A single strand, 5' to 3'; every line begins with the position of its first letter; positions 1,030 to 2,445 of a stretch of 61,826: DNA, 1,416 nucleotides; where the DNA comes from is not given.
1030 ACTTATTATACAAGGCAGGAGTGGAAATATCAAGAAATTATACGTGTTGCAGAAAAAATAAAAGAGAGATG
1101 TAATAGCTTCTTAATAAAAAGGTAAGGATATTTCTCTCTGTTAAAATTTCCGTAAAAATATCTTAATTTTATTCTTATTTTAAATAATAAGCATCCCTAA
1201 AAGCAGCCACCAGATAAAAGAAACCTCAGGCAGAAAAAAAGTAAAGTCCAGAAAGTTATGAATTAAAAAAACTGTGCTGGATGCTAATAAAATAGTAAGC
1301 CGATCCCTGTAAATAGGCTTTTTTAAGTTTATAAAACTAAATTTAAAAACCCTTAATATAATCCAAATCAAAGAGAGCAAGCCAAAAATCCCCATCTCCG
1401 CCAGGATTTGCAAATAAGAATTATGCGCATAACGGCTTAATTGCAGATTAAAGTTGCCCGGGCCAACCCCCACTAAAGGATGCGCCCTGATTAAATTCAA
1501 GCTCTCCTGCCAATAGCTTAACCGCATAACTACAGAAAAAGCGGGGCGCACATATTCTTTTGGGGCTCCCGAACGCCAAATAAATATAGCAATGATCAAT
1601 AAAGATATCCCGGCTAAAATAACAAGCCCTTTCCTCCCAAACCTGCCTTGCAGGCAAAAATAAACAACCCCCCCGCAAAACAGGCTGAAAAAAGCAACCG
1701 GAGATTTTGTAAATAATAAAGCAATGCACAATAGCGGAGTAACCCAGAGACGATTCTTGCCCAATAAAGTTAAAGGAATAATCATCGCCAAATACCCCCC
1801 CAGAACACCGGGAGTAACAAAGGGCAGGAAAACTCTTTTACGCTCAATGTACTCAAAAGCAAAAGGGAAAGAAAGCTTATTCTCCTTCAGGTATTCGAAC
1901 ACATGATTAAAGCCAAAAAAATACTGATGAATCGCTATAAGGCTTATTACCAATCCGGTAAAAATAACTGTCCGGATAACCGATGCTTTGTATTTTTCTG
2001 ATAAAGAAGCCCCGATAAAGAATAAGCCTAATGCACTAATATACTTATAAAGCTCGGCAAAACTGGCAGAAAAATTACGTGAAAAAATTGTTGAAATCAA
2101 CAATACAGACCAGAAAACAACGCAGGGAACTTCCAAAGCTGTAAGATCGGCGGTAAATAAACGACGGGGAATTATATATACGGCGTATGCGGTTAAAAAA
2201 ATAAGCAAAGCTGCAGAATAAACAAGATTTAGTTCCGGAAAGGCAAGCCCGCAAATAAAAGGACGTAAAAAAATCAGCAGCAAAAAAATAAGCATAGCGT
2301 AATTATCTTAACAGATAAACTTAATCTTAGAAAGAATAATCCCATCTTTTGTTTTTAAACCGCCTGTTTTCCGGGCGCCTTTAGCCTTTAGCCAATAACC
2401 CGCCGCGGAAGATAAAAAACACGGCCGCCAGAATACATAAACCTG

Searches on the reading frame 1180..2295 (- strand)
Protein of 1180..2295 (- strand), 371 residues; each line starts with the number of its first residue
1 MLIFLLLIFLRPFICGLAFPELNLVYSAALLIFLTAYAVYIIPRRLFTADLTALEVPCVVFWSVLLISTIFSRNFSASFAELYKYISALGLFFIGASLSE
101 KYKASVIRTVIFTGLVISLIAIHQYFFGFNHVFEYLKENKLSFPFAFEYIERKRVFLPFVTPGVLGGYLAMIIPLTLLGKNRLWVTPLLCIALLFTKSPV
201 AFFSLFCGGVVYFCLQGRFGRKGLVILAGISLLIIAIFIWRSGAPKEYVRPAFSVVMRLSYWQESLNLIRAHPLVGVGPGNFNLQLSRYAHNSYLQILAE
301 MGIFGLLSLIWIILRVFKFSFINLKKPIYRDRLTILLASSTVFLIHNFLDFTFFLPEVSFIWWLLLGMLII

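Call 90: search_protein_families(library=pfam, proteins=[window:1180-2295:-], max_evalue=0.00001)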
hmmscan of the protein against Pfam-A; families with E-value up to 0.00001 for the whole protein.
window:1180-2295:- (371 aa): 1 family
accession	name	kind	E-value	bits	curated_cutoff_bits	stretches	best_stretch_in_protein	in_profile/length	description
PF04932.20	Wzy_C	-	2.4e-15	57.1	31.7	1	188-309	5-148/149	O-Antigen ligase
